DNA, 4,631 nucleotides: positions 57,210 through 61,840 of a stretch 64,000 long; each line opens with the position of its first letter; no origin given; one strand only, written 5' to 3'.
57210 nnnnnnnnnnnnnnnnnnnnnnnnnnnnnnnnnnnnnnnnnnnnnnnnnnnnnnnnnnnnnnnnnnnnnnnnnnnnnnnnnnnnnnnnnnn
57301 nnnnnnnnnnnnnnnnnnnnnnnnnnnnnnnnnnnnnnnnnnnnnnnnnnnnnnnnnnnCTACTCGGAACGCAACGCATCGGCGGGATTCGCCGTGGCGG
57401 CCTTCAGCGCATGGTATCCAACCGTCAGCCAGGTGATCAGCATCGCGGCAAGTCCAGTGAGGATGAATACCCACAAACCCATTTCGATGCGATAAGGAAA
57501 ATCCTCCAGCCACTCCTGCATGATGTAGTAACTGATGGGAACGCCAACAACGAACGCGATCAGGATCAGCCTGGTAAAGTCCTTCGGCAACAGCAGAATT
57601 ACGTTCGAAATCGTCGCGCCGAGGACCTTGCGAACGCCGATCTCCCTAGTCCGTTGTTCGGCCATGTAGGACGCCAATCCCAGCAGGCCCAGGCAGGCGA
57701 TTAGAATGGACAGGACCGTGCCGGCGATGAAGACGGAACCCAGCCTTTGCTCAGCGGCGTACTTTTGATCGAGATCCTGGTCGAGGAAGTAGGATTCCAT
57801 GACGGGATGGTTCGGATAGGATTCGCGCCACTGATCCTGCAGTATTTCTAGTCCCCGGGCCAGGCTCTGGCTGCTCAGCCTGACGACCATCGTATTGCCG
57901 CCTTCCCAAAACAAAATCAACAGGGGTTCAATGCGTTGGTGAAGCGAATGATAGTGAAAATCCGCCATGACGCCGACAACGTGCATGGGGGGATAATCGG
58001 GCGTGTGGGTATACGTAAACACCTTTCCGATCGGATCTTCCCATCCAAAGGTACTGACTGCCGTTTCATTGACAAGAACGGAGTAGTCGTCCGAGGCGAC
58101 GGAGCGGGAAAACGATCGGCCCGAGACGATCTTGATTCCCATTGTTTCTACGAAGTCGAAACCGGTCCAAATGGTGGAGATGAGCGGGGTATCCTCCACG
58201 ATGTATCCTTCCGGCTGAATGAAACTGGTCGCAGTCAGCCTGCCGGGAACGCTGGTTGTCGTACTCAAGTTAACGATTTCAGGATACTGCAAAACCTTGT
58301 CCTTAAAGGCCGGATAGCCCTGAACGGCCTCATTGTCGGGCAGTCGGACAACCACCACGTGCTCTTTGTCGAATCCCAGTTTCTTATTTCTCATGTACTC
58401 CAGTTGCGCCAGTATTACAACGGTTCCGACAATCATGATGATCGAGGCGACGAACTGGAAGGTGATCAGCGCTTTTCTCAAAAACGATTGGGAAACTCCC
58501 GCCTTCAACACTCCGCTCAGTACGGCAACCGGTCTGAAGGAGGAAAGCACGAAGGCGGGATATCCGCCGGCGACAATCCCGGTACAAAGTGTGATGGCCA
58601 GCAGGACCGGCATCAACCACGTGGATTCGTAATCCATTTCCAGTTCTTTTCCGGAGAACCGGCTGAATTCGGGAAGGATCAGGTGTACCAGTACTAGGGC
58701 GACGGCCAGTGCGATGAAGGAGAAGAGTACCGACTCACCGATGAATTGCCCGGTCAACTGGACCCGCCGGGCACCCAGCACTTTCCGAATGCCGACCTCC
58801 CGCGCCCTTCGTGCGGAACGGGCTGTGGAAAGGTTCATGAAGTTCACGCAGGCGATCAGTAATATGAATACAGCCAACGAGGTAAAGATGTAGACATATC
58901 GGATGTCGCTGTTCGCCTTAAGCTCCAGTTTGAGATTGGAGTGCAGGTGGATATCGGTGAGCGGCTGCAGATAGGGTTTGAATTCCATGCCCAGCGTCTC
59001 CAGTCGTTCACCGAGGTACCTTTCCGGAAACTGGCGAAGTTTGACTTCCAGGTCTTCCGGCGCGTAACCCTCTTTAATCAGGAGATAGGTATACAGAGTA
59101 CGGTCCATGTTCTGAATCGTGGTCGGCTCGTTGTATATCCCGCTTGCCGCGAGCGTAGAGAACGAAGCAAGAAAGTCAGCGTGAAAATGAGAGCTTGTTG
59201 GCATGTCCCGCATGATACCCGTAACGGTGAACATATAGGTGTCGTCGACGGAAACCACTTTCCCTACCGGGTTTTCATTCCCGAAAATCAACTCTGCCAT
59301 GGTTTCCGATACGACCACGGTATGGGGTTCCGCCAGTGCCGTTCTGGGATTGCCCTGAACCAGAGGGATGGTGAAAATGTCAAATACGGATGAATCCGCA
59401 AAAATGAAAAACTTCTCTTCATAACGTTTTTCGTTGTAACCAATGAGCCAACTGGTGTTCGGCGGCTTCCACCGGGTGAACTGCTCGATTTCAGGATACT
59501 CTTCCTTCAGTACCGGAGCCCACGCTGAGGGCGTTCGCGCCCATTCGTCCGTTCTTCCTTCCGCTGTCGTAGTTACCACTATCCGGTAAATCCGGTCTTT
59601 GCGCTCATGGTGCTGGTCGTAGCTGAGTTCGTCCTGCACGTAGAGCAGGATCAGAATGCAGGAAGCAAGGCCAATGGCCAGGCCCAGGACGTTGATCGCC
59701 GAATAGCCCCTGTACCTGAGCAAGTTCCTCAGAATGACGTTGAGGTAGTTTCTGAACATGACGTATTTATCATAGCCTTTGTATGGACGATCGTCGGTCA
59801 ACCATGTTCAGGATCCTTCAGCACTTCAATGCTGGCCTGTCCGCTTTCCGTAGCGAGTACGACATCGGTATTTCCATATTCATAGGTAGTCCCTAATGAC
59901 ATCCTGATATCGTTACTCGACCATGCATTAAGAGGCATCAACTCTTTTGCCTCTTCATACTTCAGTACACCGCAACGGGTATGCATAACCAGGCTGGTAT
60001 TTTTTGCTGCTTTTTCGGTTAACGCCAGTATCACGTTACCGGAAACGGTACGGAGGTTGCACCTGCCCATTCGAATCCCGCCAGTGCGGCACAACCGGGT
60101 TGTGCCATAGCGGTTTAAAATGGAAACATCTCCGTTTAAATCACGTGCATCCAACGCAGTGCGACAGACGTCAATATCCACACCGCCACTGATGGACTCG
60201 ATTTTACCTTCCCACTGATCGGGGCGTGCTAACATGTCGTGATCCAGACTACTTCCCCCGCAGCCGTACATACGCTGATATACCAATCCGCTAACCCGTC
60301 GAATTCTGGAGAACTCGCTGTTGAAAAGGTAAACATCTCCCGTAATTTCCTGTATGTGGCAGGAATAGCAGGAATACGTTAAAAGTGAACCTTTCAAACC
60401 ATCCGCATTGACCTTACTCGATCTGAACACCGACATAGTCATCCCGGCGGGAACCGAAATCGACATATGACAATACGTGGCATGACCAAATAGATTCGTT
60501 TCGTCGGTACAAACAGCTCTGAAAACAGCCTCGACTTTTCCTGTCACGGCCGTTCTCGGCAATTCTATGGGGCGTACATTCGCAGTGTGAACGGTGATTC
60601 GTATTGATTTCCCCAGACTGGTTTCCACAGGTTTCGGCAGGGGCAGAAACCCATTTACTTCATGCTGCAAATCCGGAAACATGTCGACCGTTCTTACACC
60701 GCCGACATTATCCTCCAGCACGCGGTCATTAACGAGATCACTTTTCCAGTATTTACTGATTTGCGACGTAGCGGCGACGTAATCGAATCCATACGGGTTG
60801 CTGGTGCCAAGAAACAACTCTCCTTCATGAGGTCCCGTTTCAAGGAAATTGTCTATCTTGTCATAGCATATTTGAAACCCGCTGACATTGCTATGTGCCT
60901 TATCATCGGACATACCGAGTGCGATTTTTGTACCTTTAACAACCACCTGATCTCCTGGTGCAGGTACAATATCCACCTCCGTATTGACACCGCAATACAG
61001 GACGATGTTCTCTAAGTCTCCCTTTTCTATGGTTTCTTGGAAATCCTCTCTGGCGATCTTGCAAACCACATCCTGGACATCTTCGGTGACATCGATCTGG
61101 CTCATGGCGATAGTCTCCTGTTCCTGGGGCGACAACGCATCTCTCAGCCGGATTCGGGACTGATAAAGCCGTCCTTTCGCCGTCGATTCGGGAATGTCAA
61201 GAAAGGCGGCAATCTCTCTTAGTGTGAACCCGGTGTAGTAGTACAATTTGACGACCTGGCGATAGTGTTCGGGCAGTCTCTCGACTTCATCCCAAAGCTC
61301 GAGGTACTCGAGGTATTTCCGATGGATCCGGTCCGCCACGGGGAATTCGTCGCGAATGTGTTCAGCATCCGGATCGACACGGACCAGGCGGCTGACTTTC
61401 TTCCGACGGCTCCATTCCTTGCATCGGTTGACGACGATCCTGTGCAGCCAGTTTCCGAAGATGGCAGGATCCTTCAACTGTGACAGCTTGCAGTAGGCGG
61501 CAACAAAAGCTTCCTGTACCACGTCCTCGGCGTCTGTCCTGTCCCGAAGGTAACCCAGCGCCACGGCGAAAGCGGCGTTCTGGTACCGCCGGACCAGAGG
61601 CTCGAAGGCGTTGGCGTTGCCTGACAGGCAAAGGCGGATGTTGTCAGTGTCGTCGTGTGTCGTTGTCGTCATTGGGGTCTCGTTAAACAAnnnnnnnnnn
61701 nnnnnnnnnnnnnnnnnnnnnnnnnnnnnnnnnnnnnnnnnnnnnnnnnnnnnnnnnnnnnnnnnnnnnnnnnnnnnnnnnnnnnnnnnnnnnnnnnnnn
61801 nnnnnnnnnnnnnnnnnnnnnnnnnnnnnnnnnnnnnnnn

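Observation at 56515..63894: One-component ECF sigma factors fused to a DUF4097-like domain, in tandem, linked to a MacB-type exporter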

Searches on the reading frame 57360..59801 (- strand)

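Call 5: search_protein_families(library=pfam, proteins=[window:57360-59801:-], max_evalue=0.01)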
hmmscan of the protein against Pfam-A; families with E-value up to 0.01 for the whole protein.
window:57360-59801:- (813 aa): 2 families
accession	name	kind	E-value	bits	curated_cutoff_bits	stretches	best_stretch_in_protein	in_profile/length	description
PF12704.14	MacB_PCD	-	1.6e-33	117.2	27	2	34-257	1-206/207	MacB-like periplasmic core domain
PF02687.27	FtsX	-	3e-27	95.5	25.5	2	308-420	2-116/120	FtsX-like permease C-terminal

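Call 7: search_protein_families(library=ncbifam, proteins=[window:57360-59801:-], max_evalue=0.01)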
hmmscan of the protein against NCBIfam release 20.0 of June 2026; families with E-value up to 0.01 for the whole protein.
window:57360-59801:- (813 aa): 4 families
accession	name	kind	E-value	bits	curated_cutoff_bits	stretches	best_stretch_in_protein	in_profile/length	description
TIGR03434.1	ADOP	subfamily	8.7e-90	301.9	622.3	1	23-813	8-803/803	ADOP family duplicated permease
NF038008.1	ABC_perm_DarB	equivalog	8.8e-44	149.6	700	1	36-794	14-767/777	darobactin export ABC transporter permease subunit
NF007826.0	PRK10535.1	equivalog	5.3e-11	41.5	966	2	303-428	521-645/648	macrolide ABC transporter ATP-binding protein/permease MacB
NF041854.1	ABC_perm_YbbP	equivalog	0.0022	16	999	1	696-790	689-788/806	putative ABC transporter permease subunit YbbP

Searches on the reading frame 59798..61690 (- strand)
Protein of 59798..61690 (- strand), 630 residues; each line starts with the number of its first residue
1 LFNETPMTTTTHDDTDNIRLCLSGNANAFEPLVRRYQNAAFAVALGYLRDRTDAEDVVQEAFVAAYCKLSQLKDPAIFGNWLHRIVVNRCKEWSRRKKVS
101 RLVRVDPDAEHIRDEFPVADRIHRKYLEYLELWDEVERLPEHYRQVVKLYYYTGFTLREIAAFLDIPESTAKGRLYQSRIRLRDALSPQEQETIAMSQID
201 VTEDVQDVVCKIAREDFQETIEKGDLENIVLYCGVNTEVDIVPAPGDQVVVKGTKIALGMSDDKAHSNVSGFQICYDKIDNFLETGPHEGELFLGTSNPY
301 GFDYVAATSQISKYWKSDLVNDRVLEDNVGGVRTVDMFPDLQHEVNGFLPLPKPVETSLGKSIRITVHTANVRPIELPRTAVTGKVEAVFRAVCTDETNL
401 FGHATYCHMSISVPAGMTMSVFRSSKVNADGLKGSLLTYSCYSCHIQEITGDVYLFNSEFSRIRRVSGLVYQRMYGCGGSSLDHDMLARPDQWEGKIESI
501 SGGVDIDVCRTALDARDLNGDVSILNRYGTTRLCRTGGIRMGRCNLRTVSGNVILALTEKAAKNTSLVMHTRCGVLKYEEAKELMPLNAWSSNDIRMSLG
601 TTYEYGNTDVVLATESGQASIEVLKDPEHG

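Call 5: search_protein_families(library=pfam, proteins=[window:59798-61690:-], max_evalue=0.01)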
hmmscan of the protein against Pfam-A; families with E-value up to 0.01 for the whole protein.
window:59798-61690:- (630 aa): 4 families
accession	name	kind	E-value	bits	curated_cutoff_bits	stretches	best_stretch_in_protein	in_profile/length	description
PF04542.20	Sigma70_r2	-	1.3e-13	50.9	24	1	32-98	1-69/71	Sigma-70 region 2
PF08281.18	Sigma70_r4_2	-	2.9e-11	43.3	25.7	1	130-182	2-54/54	Sigma-70, region 4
PF04545.22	Sigma70_r4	-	1.2e-08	34.7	24.1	1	137-183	3-49/50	Sigma-70, region 4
PF07638.17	Sigma70_ECF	-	1.6e-05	25.4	21.1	1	21-186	11-183/185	ECF sigma factor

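Call 7: search_protein_families(library=ncbifam, proteins=[window:59798-61690:-], max_evalue=0.01)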
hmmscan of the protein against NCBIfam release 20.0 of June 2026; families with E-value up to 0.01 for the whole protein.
window:59798-61690:- (630 aa): 87 families (the best 25 are shown)
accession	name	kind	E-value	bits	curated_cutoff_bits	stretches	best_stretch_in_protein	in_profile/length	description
NF008888.0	PRK11922.1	equivalog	6.1e-29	101.3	204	1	6-189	9-199/231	RNA polymerase sigma factor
TIGR02954.1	Sig70_famx3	hypoth_equivalog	6.6e-28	97.6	188.5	1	18-186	7-167/170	RNA polymerase sigma-70 factor, TIGR02954 family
NF007225.0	PRK09643.1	equivalog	1.1e-27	97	190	1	11-193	11-189/204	RNA polymerase sigma factor SigM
NF006930.0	PRK09415.1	subfamily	2.1e-27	96.1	198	1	28-187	17-176/179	RNA polymerase factor sigma C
NF008891.0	PRK11924.1-5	subfamily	2.2e-25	89.8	259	1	29-186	5-163/171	RNA polymerase sigma factor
TIGR02937.1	sigma70-ECF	superfamily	3.9e-25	88.4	42.9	1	28-186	2-165/165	sigma-70 family RNA polymerase sigma factor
NF007223.0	PRK09641.1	equivalog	4e-25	88.8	209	1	17-186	8-184/187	RNA polymerase sigma factor SigW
NF009171.0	PRK12518.1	equivalog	1.9e-23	83.3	208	1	9-187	9-185/191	RNA polymerase sigma factor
NF004113.0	PRK05602.1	equivalog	1.9e-23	83.2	208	1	8-192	26-207/211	RNA polymerase sigma factor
NF009166.1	PRK12513.1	equivalog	2e-23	83.1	206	1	10-191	5-191/193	RNA polymerase sigma factor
NF007216.0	PRK09638.1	equivalog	5.1e-23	81.8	194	1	12-186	3-174/180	RNA polymerase sigma factor SigY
TIGR02985.1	Sig70_bacteroi1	subfamily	5.8e-23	81.9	126.4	1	27-186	1-162/162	RNA polymerase sigma-70 factor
NF053879.1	RNAPolSigSigVBac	equivalog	3.2e-22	78.9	190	1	30-188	7-157/160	RNA polymerase sigma factor SigV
TIGR02989.1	Sig-70_gvs1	subfamily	1.9e-21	76.7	124.55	1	28-184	2-156/158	RNA polymerase sigma-70 factor, Rhodopirellula/Verrucomicrobium family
TIGR02983.1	SigE-fam_strep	subfamily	2.2e-21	76.4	141.55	1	25-186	4-158/162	SigE family RNA polymerase sigma factor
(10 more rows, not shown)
